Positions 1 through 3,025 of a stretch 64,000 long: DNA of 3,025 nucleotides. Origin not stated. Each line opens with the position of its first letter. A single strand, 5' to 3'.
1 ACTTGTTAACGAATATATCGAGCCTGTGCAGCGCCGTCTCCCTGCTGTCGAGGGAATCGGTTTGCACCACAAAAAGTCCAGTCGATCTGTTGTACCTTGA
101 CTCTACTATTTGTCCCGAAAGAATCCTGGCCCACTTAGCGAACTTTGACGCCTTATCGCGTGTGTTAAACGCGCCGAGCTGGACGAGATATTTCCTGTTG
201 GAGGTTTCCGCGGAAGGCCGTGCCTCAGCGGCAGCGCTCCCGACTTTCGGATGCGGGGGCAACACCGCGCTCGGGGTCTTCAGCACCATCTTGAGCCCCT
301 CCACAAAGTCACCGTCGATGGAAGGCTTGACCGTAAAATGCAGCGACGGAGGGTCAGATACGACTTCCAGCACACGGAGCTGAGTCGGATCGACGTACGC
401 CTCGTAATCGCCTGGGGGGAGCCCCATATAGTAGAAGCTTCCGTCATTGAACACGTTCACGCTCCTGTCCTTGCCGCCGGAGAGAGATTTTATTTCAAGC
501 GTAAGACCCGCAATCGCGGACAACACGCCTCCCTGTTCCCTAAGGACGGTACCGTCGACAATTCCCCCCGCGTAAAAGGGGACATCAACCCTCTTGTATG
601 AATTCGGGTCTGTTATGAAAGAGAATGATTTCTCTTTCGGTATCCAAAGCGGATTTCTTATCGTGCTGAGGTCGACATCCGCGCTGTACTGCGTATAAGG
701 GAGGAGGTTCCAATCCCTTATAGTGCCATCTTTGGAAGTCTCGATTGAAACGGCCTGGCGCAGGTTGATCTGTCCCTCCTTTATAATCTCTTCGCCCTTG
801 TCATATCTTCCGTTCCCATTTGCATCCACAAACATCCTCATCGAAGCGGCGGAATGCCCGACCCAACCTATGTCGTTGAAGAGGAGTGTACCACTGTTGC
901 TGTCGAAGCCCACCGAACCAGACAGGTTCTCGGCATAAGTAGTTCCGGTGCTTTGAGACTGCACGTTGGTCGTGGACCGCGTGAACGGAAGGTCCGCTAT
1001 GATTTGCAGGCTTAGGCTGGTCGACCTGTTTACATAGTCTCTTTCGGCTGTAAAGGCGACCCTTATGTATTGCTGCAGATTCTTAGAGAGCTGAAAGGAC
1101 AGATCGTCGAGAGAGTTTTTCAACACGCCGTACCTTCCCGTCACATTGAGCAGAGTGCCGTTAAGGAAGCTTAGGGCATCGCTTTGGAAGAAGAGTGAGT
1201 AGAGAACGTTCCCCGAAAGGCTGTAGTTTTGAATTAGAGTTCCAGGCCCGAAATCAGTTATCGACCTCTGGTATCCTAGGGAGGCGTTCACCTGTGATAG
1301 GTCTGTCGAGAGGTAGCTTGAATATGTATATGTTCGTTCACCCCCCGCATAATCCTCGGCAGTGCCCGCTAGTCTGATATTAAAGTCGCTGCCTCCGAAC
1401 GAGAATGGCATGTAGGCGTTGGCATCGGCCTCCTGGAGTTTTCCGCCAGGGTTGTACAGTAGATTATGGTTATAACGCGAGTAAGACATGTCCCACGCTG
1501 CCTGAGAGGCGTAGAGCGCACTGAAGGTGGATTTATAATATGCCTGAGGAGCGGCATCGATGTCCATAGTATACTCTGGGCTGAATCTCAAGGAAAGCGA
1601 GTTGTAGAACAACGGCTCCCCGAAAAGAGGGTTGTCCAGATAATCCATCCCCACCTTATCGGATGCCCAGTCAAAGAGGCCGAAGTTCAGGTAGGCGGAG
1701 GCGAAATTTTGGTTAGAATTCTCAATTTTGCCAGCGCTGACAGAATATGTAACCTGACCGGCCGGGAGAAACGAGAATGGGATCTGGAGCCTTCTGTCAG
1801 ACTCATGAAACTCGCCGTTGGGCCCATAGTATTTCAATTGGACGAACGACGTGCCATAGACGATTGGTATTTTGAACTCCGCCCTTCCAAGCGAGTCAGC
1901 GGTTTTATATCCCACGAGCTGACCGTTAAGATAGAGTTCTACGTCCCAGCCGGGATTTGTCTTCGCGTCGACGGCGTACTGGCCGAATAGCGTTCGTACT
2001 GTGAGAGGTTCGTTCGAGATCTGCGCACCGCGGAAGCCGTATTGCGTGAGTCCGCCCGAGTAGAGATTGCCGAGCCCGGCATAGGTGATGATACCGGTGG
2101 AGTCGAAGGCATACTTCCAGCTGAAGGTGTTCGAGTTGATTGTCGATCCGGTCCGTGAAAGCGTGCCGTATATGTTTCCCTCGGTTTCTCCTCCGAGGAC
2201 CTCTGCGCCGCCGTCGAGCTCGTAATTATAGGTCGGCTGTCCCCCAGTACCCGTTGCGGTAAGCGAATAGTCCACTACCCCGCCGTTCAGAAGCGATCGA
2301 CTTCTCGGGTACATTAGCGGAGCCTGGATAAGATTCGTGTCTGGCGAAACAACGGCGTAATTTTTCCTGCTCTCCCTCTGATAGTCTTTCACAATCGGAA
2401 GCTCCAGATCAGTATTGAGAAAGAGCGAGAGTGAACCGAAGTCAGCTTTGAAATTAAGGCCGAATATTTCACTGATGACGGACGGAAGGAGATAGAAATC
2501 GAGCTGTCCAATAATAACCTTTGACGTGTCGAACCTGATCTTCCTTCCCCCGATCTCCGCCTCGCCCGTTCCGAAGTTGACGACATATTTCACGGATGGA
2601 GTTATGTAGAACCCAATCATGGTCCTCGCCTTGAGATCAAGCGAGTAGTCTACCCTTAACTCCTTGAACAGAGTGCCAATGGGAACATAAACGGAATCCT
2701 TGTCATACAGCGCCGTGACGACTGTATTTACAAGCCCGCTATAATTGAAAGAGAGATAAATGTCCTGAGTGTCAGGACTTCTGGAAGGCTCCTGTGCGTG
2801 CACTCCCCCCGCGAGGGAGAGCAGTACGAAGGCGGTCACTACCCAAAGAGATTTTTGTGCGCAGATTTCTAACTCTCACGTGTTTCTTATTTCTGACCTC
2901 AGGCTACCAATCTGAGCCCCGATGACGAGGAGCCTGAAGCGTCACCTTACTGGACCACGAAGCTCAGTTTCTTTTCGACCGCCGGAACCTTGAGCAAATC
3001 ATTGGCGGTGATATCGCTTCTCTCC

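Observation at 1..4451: Minimal three-gene chaperone/usher-like locus with a single DUF4402/SCPU-like subunit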

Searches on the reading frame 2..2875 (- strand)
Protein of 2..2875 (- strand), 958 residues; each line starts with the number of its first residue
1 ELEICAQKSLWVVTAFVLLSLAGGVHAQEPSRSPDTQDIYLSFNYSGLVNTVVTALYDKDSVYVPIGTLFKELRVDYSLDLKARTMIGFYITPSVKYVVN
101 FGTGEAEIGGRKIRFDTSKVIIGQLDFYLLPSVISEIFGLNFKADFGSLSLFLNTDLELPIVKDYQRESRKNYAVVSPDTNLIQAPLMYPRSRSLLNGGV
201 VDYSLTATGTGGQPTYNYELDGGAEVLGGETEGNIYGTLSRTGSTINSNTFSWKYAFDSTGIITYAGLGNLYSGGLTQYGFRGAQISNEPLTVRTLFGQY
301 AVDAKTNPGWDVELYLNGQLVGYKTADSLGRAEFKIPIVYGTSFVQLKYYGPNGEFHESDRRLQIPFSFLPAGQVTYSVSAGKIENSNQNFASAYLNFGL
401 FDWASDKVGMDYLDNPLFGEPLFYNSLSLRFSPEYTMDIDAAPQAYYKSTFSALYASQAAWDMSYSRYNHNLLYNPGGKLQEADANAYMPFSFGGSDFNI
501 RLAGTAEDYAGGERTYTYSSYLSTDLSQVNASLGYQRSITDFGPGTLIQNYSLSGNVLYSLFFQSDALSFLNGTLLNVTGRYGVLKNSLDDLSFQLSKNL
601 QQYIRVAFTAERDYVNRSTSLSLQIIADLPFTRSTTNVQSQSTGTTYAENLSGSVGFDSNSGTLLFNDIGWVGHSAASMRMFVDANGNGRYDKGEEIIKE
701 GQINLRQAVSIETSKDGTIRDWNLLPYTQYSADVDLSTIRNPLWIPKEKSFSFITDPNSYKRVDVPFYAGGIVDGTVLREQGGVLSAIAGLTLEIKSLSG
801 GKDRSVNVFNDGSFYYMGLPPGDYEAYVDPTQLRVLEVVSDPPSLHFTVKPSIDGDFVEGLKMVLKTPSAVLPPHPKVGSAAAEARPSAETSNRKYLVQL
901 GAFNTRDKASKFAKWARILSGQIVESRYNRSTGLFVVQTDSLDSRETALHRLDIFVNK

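Call 4: search_protein_families(library=pfam, proteins=[window:2-2875:-], max_evalue=1)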
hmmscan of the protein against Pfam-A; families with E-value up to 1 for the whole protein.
window:2-2875:- (958 aa): 5 families
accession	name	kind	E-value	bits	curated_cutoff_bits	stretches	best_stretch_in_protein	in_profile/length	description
PF05036.18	SPOR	-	0.00041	21.1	21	1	893-950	2-59/76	SPOR domain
PF13620.12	CarboxypepD_reg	-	0.0016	19.2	32.3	1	773-828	2-54/82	Carboxypeptidase regulatory-like domain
PF07833.16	Cu_amine_oxidN1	-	0.0024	18.2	24.2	1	52-145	10-100/108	Copper amine oxidase N-terminal domain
PF17210.9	SdrD_B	-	0.045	14.4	29.7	0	681-709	7-35/112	SdrD B-like domain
PF24229.1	Phage_TreK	-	0.18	12.1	22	0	524-556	35-68/82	Staphylococcus phage terminal repeat-encoded protein TreK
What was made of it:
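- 2405..2770 (-): Usher N-terminal periplasmic domain (residues 24-145). Presumed docking site for chaperone-subunit complexes. Weak Cu_amine_oxidN1 hit (call 4).
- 2..190 (-): First of three C-terminal SPOR (peptidoglycan-binding) domains, cut by the window edge. A disordered linker (residues 855-882) precedes it. Pfam SPOR at residues 893-950 (call 4).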

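Call 5: search_protein_families(library=ncbifam, proteins=[window:2-2875:-], max_evalue=1)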
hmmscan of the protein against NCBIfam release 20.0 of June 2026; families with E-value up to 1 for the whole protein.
window:2-2875:- (958 aa): 1 family
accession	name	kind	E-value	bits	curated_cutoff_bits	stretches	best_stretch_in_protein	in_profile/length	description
NF007953.1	PRK10672.1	equivalog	0.0078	15.8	201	1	873-948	268-341/362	endolytic peptidoglycan transglycosylase RlpA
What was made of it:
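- No curated usher HMM hits the window protein (calls 4, 5).
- Tried and rejected: Direct Pfam and NCBIfam scans of the three window proteins gave only sub-threshold hits (calls 4, 5).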

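Call 8: find_homologous_proteins(query=window:2-2839:-)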
Query window:2-2839:- (946 aa): 92 proteins with E <= 0.001 among 8000 candidates.
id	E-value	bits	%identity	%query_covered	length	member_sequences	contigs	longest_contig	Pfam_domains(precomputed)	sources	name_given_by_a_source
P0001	0.0e+0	2139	100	100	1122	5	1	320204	PF05036.19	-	-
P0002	0.0e+0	1401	65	100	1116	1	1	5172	PF05036.19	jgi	jgi:SPOR domain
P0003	0.0e+0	1396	65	99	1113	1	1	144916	PF05036.19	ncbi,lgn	-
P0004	0.0e+0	1382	63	99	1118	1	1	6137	PF05036.19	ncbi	-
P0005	0.0e+0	1354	64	100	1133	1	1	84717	PF05036.19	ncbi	-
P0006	0.0e+0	1337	62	100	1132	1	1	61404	PF05036.19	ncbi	-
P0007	0.0e+0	1331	66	93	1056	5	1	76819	PF05036.19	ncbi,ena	-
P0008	0.0e+0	1311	63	96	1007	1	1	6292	PF05036.19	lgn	-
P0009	0.0e+0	1311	66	93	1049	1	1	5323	PF05036.19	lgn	-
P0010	0.0e+0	1307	61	99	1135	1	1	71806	PF05036.19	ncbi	-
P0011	0.0e+0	1291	63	94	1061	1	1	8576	PF05036.19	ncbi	-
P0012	0.0e+0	1291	64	93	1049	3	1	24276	PF05036.19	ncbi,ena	-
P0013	0.0e+0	1276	60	99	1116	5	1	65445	PF05036.19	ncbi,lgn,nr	ncbi:MAG: SPOR domain-containing protein [Bacteroidetes bacterium]|nr:SPOR domain-containing protein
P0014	0.0e+0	1275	60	97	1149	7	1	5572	PF05036.19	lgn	-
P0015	0.0e+0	1269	63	93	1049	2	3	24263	PF05036.19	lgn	-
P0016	0.0e+0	1233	61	94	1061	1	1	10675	PF05036.19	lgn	-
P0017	0.0e+0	1230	58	99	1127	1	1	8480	PF05036.19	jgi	jgi:cell division septation protein DedD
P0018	0.0e+0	1229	61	94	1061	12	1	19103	PF05036.19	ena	-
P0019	0.0e+0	1225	56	100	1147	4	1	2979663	PF05036.19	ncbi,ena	-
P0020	0.0e+0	1222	56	100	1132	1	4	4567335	PF05036.19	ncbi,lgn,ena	ncbi:MAG TPA: SPOR domain-containing protein [Candidatus Kryptonia bacterium]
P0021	0.0e+0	1210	55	100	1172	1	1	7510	PF05036.19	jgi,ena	-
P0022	0.0e+0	1201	57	99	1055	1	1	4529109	PF05036.19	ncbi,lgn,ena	-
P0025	0.0e+0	1179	56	98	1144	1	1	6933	PF05036.19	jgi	jgi:SPOR domain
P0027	0.0e+0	1149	56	95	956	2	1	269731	PF05036.19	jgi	-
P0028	0.0e+0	1147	58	90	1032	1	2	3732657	PF05036.19,PF13620.13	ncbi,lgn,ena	-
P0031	0.0e+0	1137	55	96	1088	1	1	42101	PF05036.19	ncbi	-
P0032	0.0e+0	1135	57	93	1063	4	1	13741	PF05036.19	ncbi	ncbi:MAG: SPOR domain-containing protein [Candidatus Kryptoniota bacterium]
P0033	0.0e+0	1128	57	92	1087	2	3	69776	PF05036.19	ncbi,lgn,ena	-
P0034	0.0e+0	1122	53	99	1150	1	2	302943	PF05036.19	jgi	jgi:hypothetical protein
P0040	1.1e-284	965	47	99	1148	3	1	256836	PF05036.19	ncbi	ncbi:MAG: hypothetical protein ACP5MI_06165 [Candidatus Kryptoniota bacterium]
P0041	3.8e-242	824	42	99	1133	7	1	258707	PF05036.19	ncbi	-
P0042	2.1e-241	822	42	97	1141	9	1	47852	PF05036.19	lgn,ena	-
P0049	9.7e-181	621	36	95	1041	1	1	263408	PF05036.19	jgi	jgi:hypothetical protein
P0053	7.8e-152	525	33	98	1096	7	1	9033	PF05036.19,PF13620.13,PF17210.10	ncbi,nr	ncbi:MAG TPA: SPOR domain-containing protein [Balneolales bacterium]|nr:SPOR domain-containing prote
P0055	2.4e-144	501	31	92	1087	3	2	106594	PF05036.19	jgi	jgi:hypothetical protein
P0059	2.6e-142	494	30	99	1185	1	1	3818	PF05036.19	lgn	-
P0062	4.2e-133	463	30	92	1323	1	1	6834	PF05036.19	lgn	-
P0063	2.4e-132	461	30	96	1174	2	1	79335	PF05036.19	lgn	-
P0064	1.3e-131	459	29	97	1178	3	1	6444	PF05036.19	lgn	-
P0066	2.4e-130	454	30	99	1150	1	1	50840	PF05036.19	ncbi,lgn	ncbi:MAG TPA: SPOR domain-containing protein [Balneolaceae bacterium]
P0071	1.5e-113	399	31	93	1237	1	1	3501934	PF14559.13,PF00515.35,PF12895.14,PF21033.5,PF13432.13,PF13428.13,PF13181.13,PF07719.24,PF13174.13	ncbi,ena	-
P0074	1.4e-73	267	26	88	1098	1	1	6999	PF05036.19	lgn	-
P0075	3.1e-73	265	26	88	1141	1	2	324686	PF00691.26,PF13620.13,PF17210.10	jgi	jgi:outer membrane protein OmpA-like peptidoglycan-associated protein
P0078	2.3e-67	246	25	88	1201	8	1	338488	PF17210.10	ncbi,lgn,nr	ncbi:MAG: hypothetical protein HPY57_11280 [Ignavibacteria bacterium]|nr:hypothetical protein [Ignav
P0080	3.5e-64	235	25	89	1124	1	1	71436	PF00691.26,PF05036.19,PF13620.13,PF17210.10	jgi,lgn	jgi:outer membrane protein OmpA-like peptidoglycan-associated protein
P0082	1.9e-31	127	25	37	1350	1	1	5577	PF05036.19,PF13620.13,PF17210.10,PF07833.17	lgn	-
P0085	2.3e-27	114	25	36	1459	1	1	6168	PF05036.19,PF13620.13,PF17210.10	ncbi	-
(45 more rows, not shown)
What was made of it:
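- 2..190 (-): P0001 carries precomputed PF05036 (call 8).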

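Call 17: search_solved_structures(query=A1, max_evalue=10)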
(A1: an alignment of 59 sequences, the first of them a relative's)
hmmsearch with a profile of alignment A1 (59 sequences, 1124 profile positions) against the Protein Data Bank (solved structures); distinct sequences matched with E-value up to 10: 7.
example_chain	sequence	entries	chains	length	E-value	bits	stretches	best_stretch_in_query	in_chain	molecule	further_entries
10ps_A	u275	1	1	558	5.6e-07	30.8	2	786-832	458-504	Serine-aspartate repeat-containing protein D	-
9c7v_B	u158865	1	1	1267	7.7e-05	23.8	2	770-831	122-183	BOS complex subunit NOMO2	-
1x60_A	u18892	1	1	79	0.00048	21.1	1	898-1039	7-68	Sporulation-specific N-acetylmuramoyl-L-alanine amidase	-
1uta_A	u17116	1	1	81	0.6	10.9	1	980-1039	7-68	CELL DIVISION PROTEIN FTSN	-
9oj3_A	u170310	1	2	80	1.3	9.8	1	785-830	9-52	Fibronectin binding protein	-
8fct_G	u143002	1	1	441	1.5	9.6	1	923-1069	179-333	UBX domain-containing protein 6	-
2vqi_A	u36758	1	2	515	4.4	8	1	508-570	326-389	OUTER MEMBRANE USHER PROTEIN PAPC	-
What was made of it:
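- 2..190 (-): A profile hit to the CwlC SPOR structure 1x60 (call 17).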

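Call 18: find_encoding_contigs(protein=P0001, flank=10000, max_places=3)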
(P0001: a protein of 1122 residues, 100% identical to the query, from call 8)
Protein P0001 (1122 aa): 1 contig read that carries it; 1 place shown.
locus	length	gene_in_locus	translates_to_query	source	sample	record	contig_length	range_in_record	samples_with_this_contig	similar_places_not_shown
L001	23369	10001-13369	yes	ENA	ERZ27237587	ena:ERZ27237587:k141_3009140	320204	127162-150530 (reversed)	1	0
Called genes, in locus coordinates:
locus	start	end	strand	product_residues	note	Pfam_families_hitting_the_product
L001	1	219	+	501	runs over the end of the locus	PF13522:GATase_6, PF13537:GATase_7, PF00156:Pribosyltran (weak)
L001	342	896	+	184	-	PF01066:CDP-OH_P_transf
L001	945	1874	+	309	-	PF13191:AAA_16 (faint), PF02881:SRP54_N, PF03308:MeaB (weak), PF13604:AAA_30 (faint), PF00448:SRP54, PF01656:CbiA (faint)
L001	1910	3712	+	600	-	PF02518:HATPase_c, PF13589:HATPase_c_3, PF01119:DNA_mis_repair, PF08676:MutL_C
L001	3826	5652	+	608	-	PF01336:tRNA_anti-codon, PF00152:tRNA-synt_2, PF02938:GAD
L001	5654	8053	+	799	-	PF13802:Gal_mutarotas_2, PF01055:Glyco_hydro_31_2nd, PF21365:Glyco_hydro_31_3rd, PF17137:DUF5110 (faint)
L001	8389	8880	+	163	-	-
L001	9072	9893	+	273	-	-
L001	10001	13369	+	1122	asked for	PF05036:SPOR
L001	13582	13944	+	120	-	-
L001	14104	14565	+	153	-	-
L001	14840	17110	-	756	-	PF00390:malic, PF03949:Malic_M, PF01515:PTA_PTB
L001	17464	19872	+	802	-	PF02190:LON_substr_bdg, PF13401:AAA_22 (faint), PF00004:AAA, PF07724:AAA_2 (faint), PF07728:AAA_5, PF22667:Lon_lid, PF05362:Lon_C, PF13541:ChlI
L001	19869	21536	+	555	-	PF05496:RuvB_N (faint), PF13177:DNA_pol3_delta2, PF00004:AAA, PF07728:AAA_5 (faint), PF13401:AAA_22 (weak), PF22608:DNAX_ATPase_lid, PF12169:DNA_pol3_gamma3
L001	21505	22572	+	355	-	PF03687:UPF0164 (faint)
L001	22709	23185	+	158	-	PF07920:DUF1684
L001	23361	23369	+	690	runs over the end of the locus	PF01590:GAF, PF13185:GAF_2, PF13492:GAF_3 (faint), PF07228:SpoIIE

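Call 19: find_encoding_contigs(protein=P0078, flank=8000, max_places=3)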
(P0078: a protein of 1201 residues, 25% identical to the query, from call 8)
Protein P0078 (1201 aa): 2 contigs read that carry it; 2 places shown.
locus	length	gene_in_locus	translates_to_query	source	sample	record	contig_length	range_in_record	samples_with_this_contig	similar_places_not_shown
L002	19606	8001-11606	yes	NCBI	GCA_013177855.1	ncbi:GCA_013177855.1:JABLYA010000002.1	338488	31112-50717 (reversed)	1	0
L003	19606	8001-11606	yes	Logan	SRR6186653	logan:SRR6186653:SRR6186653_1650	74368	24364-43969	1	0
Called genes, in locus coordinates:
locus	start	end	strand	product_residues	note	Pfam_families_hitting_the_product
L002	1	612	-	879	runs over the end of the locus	PF18962:Por_Secre_tail (weak)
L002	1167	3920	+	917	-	PF13620:CarboxypepD_reg, PF13715:CarbopepD_reg_2, PF07715:Plug (weak), PF00593:TonB_dep_Rec_b-barrel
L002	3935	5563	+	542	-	PF28492:Beta_helix_4, PF18962:Por_Secre_tail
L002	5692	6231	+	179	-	PF14352:DUF4402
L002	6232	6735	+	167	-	-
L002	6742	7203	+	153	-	-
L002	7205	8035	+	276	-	-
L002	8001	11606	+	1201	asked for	PF17210:SdrD_B (faint)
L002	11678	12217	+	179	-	PF01965:DJ-1_PfpI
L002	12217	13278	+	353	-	PF04551:GcpE, PF26540:GcpE_C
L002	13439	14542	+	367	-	PF01784:DUF34_NIF3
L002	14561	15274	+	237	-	-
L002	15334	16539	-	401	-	PF00202:Aminotran_3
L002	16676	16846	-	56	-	-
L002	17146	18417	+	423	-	-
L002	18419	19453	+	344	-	PF02085:Cytochrom_CIII (faint), PF14537:Cytochrom_c3_2 (faint), PF22113:Mtrc-MtrF_II-IV_dom (faint), PF14522:Cytochrome_C7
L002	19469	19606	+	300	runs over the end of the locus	PF14522:Cytochrome_C7 (faint), PF09698:GSu_C4xC__C2xCH (weak)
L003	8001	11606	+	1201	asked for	PF17210:SdrD_B (faint)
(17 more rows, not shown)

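Call 23: search_protein_families(library=pfam, proteins=[L001:13582-13941:+, L001:14104-14562:+, L002:5692-6228:+, L002:6232-6732:+, L002:6742-7200:+, L002:7205-8032:+], max_evalue=1)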
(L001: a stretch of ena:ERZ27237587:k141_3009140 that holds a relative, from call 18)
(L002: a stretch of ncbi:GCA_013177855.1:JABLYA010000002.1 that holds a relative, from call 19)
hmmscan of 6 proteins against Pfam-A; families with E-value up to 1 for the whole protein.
L001:13582-13941:+ (120 aa): 0 families

L001:14104-14562:+ (153 aa): 2 families
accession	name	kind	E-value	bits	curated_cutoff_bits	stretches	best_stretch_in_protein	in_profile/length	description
PF08448.16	PAS_4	-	0.00066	20.3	23.1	1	14-116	1-109/110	PAS fold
PF13188.13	PAS_8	-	0.009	16.3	21.8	1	13-54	6-50/65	PAS domain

L002:5692-6228:+ (179 aa): 2 families
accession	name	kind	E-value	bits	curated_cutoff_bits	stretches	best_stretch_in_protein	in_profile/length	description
PF14352.11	DUF4402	-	7.4e-10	40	25.2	1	71-179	43-129/129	Domain of unknown function (DUF4402)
PF22461.2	SLBB_2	-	0.15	12.6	27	1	77-151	3-78/79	SLBB domain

L002:6232-6732:+ (167 aa): 2 families
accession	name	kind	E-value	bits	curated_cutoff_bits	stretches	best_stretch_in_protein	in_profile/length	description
PF14352.11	DUF4402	-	7.8e-05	23.8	25.2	1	124-167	85-129/129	Domain of unknown function (DUF4402)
PF00949.27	Peptidase_S7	-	0.018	15.3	20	1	54-163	14-103/131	Peptidase S7, Flavivirus NS3 serine protease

L002:6742-7200:+ (153 aa): 3 families
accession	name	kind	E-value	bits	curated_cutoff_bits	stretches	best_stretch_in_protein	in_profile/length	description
PF14352.11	DUF4402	-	0.0025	18.9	25.2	1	117-151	98-128/129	Domain of unknown function (DUF4402)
PF17431.7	YpmT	-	0.025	15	25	1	1-43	1-43/60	Uncharacterized YmpT-like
PF11321.13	DUF3123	-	0.076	13.3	27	0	113-134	9-30/62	Protein of unknown function (DUF3123)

L002:7205-8032:+ (276 aa): 3 families
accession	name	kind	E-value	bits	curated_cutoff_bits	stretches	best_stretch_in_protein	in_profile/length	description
PF06030.18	WxLIP_PGBD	-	0.0032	17.9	27.3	1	40-119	34-113/121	WxL Interacting Protein, peptidoglycan binding domain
PF21892.1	TMEM145_N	-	0.035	14.9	28.1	1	52-109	25-81/131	TMEM145, N-terminal domain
PF20009.4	GEVED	-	0.043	15.1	24.4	0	102-132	30-62/78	GEVED domain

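Call 24: find_encoding_contigs(protein=P0053, flank=8000, max_places=2)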
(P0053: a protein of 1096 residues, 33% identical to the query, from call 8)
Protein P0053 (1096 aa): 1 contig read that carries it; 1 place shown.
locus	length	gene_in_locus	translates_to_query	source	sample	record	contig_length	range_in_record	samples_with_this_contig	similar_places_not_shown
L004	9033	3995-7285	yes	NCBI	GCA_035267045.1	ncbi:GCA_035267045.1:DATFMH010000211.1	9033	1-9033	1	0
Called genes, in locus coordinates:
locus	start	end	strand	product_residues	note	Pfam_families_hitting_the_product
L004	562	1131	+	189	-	PF14352:DUF4402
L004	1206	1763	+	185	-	PF14352:DUF4402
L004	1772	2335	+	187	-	PF14352:DUF4402 (weak)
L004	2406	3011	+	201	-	-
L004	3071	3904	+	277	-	-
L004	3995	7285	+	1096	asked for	PF13620:CarboxypepD_reg (faint), PF17210:SdrD_B (faint), PF05036:SPOR (faint)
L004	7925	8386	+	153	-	-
